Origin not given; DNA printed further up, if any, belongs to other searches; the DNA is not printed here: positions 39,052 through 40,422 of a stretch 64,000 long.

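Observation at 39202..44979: Tungstate uptake module with its own OprO/P-type porin and a ModE-HTH/PBP-fusion regulator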

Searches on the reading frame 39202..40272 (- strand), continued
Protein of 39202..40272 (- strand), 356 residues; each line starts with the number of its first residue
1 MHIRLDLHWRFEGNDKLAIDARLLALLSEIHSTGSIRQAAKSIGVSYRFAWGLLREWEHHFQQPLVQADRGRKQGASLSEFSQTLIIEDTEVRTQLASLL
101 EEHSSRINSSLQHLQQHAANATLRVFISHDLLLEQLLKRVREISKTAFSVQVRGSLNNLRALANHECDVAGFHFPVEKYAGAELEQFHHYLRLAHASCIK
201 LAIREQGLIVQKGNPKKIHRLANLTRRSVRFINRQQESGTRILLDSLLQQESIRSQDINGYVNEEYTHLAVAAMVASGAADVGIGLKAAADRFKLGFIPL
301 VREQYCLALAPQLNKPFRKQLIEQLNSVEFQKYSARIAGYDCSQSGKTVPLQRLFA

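Call 61: find_homologous_proteins(query=L075:7902-8972:+, max_evalue=1e-30)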
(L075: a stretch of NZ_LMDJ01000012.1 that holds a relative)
Query L075:7902-8972:+ (356 aa): 3841 proteins with E <= 1e-30 among 8000 candidates; the best 120 are listed.
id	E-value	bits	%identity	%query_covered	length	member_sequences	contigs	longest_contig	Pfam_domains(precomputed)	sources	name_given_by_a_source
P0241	1.8e-222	756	97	99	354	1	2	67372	PF00126.34,PF13531.12,PF12727.13,PF12974.13,PF03466.26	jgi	-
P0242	3.7e-222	755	97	99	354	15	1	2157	PF00126.34,PF13531.12,PF12727.13,PF12974.13,PF03466.26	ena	-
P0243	8.2e-221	750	97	99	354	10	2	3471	PF00126.34,PF13531.12,PF12727.13,PF12974.13,PF03466.26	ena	-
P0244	8.7e-201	685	89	99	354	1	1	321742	PF00126.34,PF13531.12,PF12727.13,PF12974.13,PF03466.26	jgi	jgi:molybdate transport repressor ModE-like protein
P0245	8.6e-194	662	88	99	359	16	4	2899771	PF00126.34,PF12727.13,PF12974.13,PF03466.26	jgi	jgi:molybdate transport repressor ModE-like protein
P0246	8.6e-193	658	86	99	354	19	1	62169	PF00126.34,PF13531.12,PF12727.13,PF12974.13,PF03466.26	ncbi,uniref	ncbi:substrate-binding domain-containing protein [Duganella sp. Dugasp56]|uniref:substrate-binding d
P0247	1.5e-191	654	85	99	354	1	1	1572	PF00126.34,PF13531.12,PF12727.13,PF12974.13,PF03466.26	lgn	-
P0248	2.1e-190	650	85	99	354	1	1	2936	PF00126.34,PF13531.12,PF04069.18,PF12727.13,PF12974.13,PF03466.26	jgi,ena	-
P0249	1.2e-189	648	85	99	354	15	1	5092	PF00126.34,PF13531.12,PF12727.13,PF12974.13,PF03466.26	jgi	jgi:molybdate transport repressor ModE-like protein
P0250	3.2e-189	646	84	99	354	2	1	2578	PF00126.34,PF12727.13,PF12974.13,PF03466.26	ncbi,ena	-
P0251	1.4e-187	641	84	99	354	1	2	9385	PF00126.34,PF13531.12,PF12727.13,PF12974.13,PF03466.26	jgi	jgi:molybdate transport repressor ModE-like protein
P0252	2.8e-187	640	83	99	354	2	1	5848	PF00126.34,PF12727.13,PF12974.13,PF03466.26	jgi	jgi:molybdate transport repressor ModE-like protein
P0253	9.6e-187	638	83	99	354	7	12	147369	PF00126.34,PF12727.13,PF03466.26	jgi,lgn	jgi:molybdate transport repressor ModE-like protein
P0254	1.4e-185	635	84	99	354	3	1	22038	PF00126.34,PF13531.12,PF12727.13,PF03466.26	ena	-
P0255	1.7e-184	631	83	99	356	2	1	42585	PF00126.34,PF13531.12,PF12727.13,PF12974.13,PF03466.26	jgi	jgi:molybdate transport repressor ModE-like protein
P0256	2.8e-183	627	82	99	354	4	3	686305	PF00126.34,PF13531.12,PF12727.13,PF12974.13,PF03466.26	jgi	jgi:molybdate transport repressor ModE-like protein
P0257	4.4e-182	623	82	99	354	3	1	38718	PF00126.34,PF12727.13,PF03466.26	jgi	jgi:molybdate transport repressor ModE-like protein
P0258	3.7e-176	604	80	99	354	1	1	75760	PF00126.34,PF13531.12,PF04069.18,PF12727.13,PF12974.13,PF03466.26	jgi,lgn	jgi:molybdate transport repressor ModE-like protein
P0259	7.8e-174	596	78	99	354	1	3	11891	PF00126.34,PF13531.12,PF12727.13,PF12974.13,PF03466.26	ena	-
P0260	3.8e-170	584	96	75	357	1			PF00126.34,PF12727.13,PF12974.13,PF03466.26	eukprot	eukprot:gene30731-37988_t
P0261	1.0e-168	579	77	99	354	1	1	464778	PF00126.34,PF13531.12,PF12727.13,PF12974.13,PF03466.26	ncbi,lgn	ncbi:MAG: substrate-binding domain-containing protein [Pseudomonadota bacterium]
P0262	5.5e-168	577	75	99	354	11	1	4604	PF00126.34,PF13531.12,PF12727.13,PF12974.13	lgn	-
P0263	1.5e-167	575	75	99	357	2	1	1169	PF00126.34,PF13531.12,PF12727.13,PF12974.13,PF03466.26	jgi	jgi:molybdate transport repressor ModE-like protein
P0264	2.6e-167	574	76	99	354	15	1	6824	PF00126.34,PF13531.12,PF12727.13,PF12974.13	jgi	jgi:molybdate transport repressor ModE-like protein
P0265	5.0e-166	570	76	99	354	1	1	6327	PF00126.34,PF13531.12,PF04069.18,PF12727.13,PF12974.13,PF03466.26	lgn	-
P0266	2.2e-163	562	74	99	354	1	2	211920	PF00126.34,PF13531.12,PF12727.13,PF12974.13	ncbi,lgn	ncbi:MAG: substrate-binding domain-containing protein [Pseudomonadota bacterium]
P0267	1.6e-161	555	73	99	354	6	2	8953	PF00126.34,PF13531.12,PF12727.13,PF12974.13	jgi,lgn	jgi:molybdate transport repressor ModE-like protein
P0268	4.9e-161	554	73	99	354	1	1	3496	PF00126.34,PF13531.12,PF12727.13,PF12974.13,PF03466.26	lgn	-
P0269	7.5e-161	553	73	99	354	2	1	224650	PF00126.34,PF13531.12,PF12727.13,PF12974.13,PF03466.26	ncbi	ncbi:substrate-binding domain-containing protein [Oxalobacteraceae bacterium A2-2]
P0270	1.7e-160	552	72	99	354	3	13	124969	PF00126.34,PF13531.12,PF12727.13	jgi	jgi:molybdate transport repressor ModE-like protein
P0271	4.4e-160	551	73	99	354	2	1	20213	PF00126.34,PF13531.12,PF12727.13,PF12974.13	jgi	jgi:molybdate transport repressor ModE-like protein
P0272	1.3e-158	546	72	99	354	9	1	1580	PF00126.34,PF13531.12,PF12727.13,PF12974.13,PF12849.13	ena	-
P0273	2.9e-157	541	72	99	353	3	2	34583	PF00126.34,PF13531.12,PF04069.18,PF12727.13,PF12974.13,PF03466.26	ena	-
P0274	4.2e-157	541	79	87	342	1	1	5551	PF00126.34,PF13531.12,PF12727.13,PF12974.13,PF03466.26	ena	-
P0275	3.7e-155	535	80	87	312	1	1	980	PF13531.12,PF04069.18,PF12727.13,PF12974.13,PF03466.26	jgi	jgi:molybdate-binding protein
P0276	5.2e-155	534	73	97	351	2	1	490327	PF00126.34,PF13531.12,PF12727.13,PF12974.13,PF03466.26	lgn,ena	-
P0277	7.2e-155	534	71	99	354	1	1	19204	PF00126.34,PF13531.12,PF12727.13,PF12974.13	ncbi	-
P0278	2.0e-154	532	71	99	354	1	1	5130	PF00126.34,PF13531.12,PF12727.13,PF12974.13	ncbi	-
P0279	3.7e-154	531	73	97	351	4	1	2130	PF00126.34,PF13531.12,PF12727.13,PF12974.13,PF03466.26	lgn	-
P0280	4.3e-154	531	71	99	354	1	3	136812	PF00126.34,PF13531.12,PF12727.13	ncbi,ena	-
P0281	6.0e-154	531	71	99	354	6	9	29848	PF00126.34,PF13531.12,PF12727.13,PF12974.13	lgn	-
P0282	8.7e-154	530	70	99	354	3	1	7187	PF00126.34,PF13531.12,PF12727.13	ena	-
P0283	1.1e-153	530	71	99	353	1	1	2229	PF00126.34,PF13531.12,PF12727.13,PF12974.13,PF03466.26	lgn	-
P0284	1.7e-153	529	97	72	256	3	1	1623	PF13531.12,PF04069.18,PF12727.13,PF12974.13,PF03466.26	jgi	jgi:molybdate-binding protein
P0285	2.0e-153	529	71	99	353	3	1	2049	PF00126.34,PF13531.12,PF12727.13,PF12974.13,PF03466.26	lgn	-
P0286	4.6e-153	528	71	99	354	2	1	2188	PF00126.34,PF13531.12,PF12727.13,PF12974.13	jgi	jgi:molybdate transport repressor ModE-like protein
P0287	1.0e-152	527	71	99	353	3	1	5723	PF00126.34,PF13531.12,PF12727.13,PF12974.13,PF12849.13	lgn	-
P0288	1.5e-152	526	70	99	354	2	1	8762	PF00126.34,PF13531.12,PF04069.18,PF12727.13,PF12974.13,PF12849.13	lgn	-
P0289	1.8e-152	526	70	99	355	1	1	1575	PF00126.34,PF13531.12,PF04069.18,PF12727.13,PF12974.13,PF03466.26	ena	-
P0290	3.8e-152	525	71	99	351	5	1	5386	PF00126.34,PF13531.12,PF12727.13,PF12974.13,PF03466.26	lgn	-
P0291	3.8e-152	525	70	99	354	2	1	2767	PF00126.34,PF13531.12,PF12727.13,PF12974.13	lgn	-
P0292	4.4e-152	524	71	99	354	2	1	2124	PF00126.34,PF13531.12,PF12727.13,PF12974.13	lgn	-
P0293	4.9e-152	524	70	99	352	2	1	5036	PF00126.34,PF13531.12,PF12727.13,PF12974.13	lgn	-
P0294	6.7e-152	524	70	99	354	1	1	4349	PF00126.34,PF13531.12,PF12727.13,PF12974.13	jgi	jgi:molybdate transport repressor ModE-like protein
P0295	8.4e-152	524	70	99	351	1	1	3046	PF00126.34,PF13531.12,PF12727.13,PF12974.13,PF03466.26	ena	-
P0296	9.1e-152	523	70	99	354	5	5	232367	PF00126.34,PF13531.12,PF12727.13,PF12974.13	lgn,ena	-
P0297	1.2e-151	523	70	99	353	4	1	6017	PF00126.34,PF13531.12,PF12727.13,PF12974.13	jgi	jgi:molybdate transport repressor ModE-like protein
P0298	1.2e-151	523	70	99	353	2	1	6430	PF00126.34,PF13531.12,PF12727.13,PF12974.13,PF12849.13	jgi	jgi:molybdate transport repressor ModE-like protein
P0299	1.5e-151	523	71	99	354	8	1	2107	PF00126.34,PF13531.12,PF12727.13,PF12974.13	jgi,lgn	jgi:molybdate transport repressor ModE-like protein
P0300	2.3e-151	522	70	99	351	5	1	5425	PF00126.34,PF13531.12,PF12727.13,PF12974.13,PF03466.26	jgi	jgi:molybdate transport repressor ModE-like protein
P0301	4.4e-151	521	71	99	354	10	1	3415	PF00126.34,PF13531.12,PF12727.13,PF12974.13,PF03466.26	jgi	jgi:molybdate transport repressor ModE-like protein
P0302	6.2e-151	521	70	99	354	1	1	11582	PF00126.34,PF13531.12,PF12727.13,PF12974.13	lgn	-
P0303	8.7e-151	520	69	99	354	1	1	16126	PF00126.34,PF13531.12,PF04069.18,PF12727.13,PF12974.13,PF03466.26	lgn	-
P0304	9.6e-151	520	69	99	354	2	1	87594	PF00126.34,PF13531.12,PF04069.18,PF12727.13,PF12974.13,PF03466.26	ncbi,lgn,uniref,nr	ncbi:substrate-binding domain-containing protein [Massilia sp.]|uniref:substrate-binding domain-cont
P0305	9.6e-151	520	70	99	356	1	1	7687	PF00126.34,PF13531.12,PF04069.18,PF12727.13,PF12974.13,PF03466.26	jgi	-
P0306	1.2e-150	520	70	99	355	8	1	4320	PF00126.34,PF13531.12,PF04069.18,PF12727.13,PF12974.13,PF03466.26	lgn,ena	-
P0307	1.5e-150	519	69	99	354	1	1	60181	PF00126.34,PF13531.12,PF12727.13,PF12974.13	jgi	jgi:molybdate transport repressor ModE-like protein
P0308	1.6e-150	519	69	99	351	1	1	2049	PF00126.34,PF13531.12,PF12727.13,PF12974.13,PF12849.13,PF03466.26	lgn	-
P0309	1.7e-150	519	71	97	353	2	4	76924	PF00126.34,PF13531.12,PF04069.18,PF12727.13,PF12974.13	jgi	jgi:molybdate transport repressor ModE-like protein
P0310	1.9e-150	519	70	99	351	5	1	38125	PF00126.34,PF13531.12,PF12727.13,PF12974.13,PF03466.26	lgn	-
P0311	2.0e-150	519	69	99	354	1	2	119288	PF00126.34,PF13531.12,PF04069.18,PF12727.13,PF12974.13,PF03466.26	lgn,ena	-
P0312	3.1e-150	518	71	97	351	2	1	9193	PF00126.34,PF13531.12,PF12727.13,PF12974.13,PF03466.26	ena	-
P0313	3.8e-150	518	69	99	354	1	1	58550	PF00126.34,PF13531.12,PF12727.13,PF12974.13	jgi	jgi:molybdate transport repressor ModE-like protein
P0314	3.8e-150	518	71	99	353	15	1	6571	PF00126.34,PF13531.12,PF12727.13,PF12974.13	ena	-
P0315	4.0e-150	518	70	99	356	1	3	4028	PF00126.34,PF13531.12,PF12727.13,PF12974.13,PF03466.26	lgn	-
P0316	9.2e-150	517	70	99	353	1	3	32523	PF00126.34,PF13531.12,PF12727.13,PF12974.13,PF12849.13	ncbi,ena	-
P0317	1.0e-149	517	71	99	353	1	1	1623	PF00126.34,PF13531.12,PF12727.13,PF12974.13,PF03466.26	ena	-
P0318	1.2e-149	516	69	99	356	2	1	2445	PF00126.34,PF13531.12,PF12727.13,PF12974.13,PF03466.26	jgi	jgi:molybdate transport repressor ModE-like protein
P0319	2.1e-149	516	69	99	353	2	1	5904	PF00126.34,PF13531.12,PF12727.13,PF12974.13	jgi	jgi:molybdate transport repressor ModE-like protein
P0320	2.2e-149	516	71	99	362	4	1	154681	PF13531.12,PF12727.13,PF12974.13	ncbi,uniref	ncbi:substrate-binding domain-containing protein [Massilia aurea]|uniref:substrate-binding domain-co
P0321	2.3e-149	516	69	99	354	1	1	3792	PF00126.34,PF13531.12,PF12727.13,PF12974.13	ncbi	ncbi:MAG: substrate-binding domain-containing protein [Massilia sp.]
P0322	2.4e-149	515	68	99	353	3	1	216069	PF00126.34,PF13531.12,PF04069.18,PF12727.13,PF12974.13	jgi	jgi:molybdate transport repressor ModE-like protein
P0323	2.4e-149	515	70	97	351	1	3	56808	PF00126.34,PF13531.12,PF12727.13,PF12974.13,PF03466.26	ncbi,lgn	-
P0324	4.5e-149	515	69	99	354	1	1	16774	PF00126.34,PF13531.12,PF04069.18,PF12727.13,PF12974.13,PF03466.26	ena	-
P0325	5.2e-149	514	69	99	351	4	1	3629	PF00126.34,PF13531.12,PF12727.13,PF12974.13,PF03466.26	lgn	-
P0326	6.8e-149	514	69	99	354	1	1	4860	PF00126.34,PF13531.12,PF04069.18,PF12727.13,PF12974.13,PF03466.26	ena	-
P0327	8.8e-149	514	70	97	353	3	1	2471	PF13531.12,PF12727.13,PF12974.13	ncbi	-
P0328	1.7e-148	513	70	99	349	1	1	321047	PF00126.34,PF13531.12,PF12727.13,PF12974.13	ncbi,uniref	ncbi:substrate-binding domain-containing protein [Massilia sp. PWRC2]|uniref:substrate-binding domai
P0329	1.8e-148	513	69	99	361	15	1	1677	PF00126.34,PF13531.12,PF04069.18,PF12727.13,PF12974.13,PF03466.26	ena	-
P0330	2.1e-148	512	69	99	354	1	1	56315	PF00126.34,PF13531.12,PF04069.18,PF12727.13,PF12974.13,PF03466.26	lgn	-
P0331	2.5e-148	512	69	99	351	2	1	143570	PF00126.34,PF13531.12,PF12727.13,PF12974.13,PF03466.26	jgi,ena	-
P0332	2.6e-148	512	69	99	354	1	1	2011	PF00126.34,PF13531.12,PF12727.13,PF12974.13,PF03466.26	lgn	-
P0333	3.8e-148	512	69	99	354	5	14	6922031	PF00126.34,PF13531.12,PF12727.13,PF12974.13,PF03466.26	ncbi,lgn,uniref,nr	ncbi:molybdate transport repressor ModE-like protein [Pseudoduganella flava]|uniref:LysR family tran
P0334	4.0e-148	511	67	99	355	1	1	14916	PF00126.34,PF13531.12,PF12727.13,PF12974.13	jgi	jgi:molybdate transport repressor ModE-like protein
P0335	5.2e-148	511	69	99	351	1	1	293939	PF00126.34,PF13531.12,PF12727.13,PF12974.13,PF03466.26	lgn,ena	-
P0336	6.5e-148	511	69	99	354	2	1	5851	PF00126.34,PF13531.12,PF04069.18,PF12727.13,PF12974.13,PF03466.26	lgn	-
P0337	7.8e-148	510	68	99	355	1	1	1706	PF13531.12,PF12727.13,PF12974.13,PF03466.26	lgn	-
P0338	9.7e-148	510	68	99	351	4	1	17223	PF00126.34,PF13531.12,PF12727.13,PF12974.13,PF03466.26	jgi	jgi:molybdate transport repressor ModE-like protein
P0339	1.1e-147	510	69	99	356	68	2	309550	PF00126.34,PF13531.12,PF04069.18,PF12727.13,PF12974.13,PF03466.26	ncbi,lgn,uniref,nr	ncbi:substrate-binding domain-containing protein [Massilia timonae]|uniref:substrate-binding domain-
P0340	1.2e-147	510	69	99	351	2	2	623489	PF00126.34,PF13531.12,PF12727.13,PF12974.13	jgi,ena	-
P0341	1.2e-147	510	69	99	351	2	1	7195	PF00126.34,PF13531.12,PF12727.13,PF12974.13,PF03466.26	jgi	-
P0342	1.3e-147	510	70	97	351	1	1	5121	PF00126.34,PF13531.12,PF12727.13,PF12974.13,PF03466.26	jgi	jgi:molybdate transport repressor ModE-like protein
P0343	1.6e-147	509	69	99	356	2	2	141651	PF00126.34,PF13531.12,PF04069.18,PF12727.13,PF12974.13,PF03466.26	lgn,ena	-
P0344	1.7e-147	509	68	97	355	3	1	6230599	PF00126.34,PF12727.13,PF12974.13,PF12849.13,PF03466.26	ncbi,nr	ncbi:substrate-binding domain-containing protein [Massilia forsythiae]|nr:substrate-binding domain-c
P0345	1.8e-147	509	69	99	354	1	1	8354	PF00126.34,PF13531.12,PF12727.13,PF12974.13,PF03466.26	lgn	-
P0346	1.9e-147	509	68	99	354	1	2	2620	PF00126.34,PF13531.12,PF12727.13,PF12974.13,PF03466.26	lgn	-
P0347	2.0e-147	509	69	99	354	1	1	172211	PF00126.34,PF13531.12,PF12727.13,PF03466.26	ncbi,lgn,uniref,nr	ncbi:transcriptional regulator of molybdate metabolism, LysR family [Pseudoduganella lurida]|uniref:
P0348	2.8e-147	509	69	99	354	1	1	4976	PF00126.34,PF13531.12,PF04069.18,PF12727.13,PF12974.13,PF03466.26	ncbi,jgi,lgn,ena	-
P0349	3.0e-147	509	69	99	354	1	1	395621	PF00126.34,PF13531.12,PF12727.13,PF12974.13,PF03466.26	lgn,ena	-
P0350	3.6e-147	508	68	99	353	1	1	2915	PF00126.34,PF13531.12,PF12727.13,PF12974.13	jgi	jgi:molybdate transport repressor ModE-like protein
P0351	4.3e-147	508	68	99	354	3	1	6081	PF00126.34,PF13531.12,PF12727.13,PF12974.13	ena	-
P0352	5.0e-147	508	68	99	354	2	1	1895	PF00126.34,PF13531.12,PF12727.13,PF12974.13,PF03466.26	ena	-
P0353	9.7e-147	507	68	99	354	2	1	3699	PF00126.34,PF13531.12,PF12727.13,PF12974.13,PF03466.26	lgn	-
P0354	1.1e-146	507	68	99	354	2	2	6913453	PF00126.34,PF13531.12,PF12727.13,PF12974.13,PF03466.26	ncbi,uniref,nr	ncbi:LysR family transcriptional regulator [Massilia dura]|uniref:LysR family transcriptional regula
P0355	1.2e-146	507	68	99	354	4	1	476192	PF00126.34,PF13531.12,PF04069.18,PF12727.13,PF12974.13,PF03466.26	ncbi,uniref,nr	ncbi:substrate-binding domain-containing protein [Massilia arenae]|uniref:LysR family transcriptiona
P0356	1.6e-146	506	69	99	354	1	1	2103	PF00126.34,PF13531.12,PF04069.18,PF12727.13,PF12974.13,PF03466.26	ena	-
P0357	1.8e-146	506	68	99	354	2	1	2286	PF00126.34,PF13531.12,PF12727.13,PF12974.13,PF03466.26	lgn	-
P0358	2.7e-146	505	71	95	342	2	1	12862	PF00126.34,PF13531.12,PF12727.13,PF12974.13,PF12849.13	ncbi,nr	ncbi:MAG TPA: substrate-binding domain-containing protein [Telluria sp.]|nr:substrate-binding domain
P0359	3.7e-146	505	69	99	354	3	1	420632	PF12727.13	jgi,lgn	jgi:molybdate transport repressor ModE-like protein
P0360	4.1e-146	505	69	99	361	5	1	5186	PF00126.34,PF13531.12,PF12727.13,PF12974.13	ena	-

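Call 82: find_encoding_contigs(protein=P0001, flank=10000, max_places=2)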
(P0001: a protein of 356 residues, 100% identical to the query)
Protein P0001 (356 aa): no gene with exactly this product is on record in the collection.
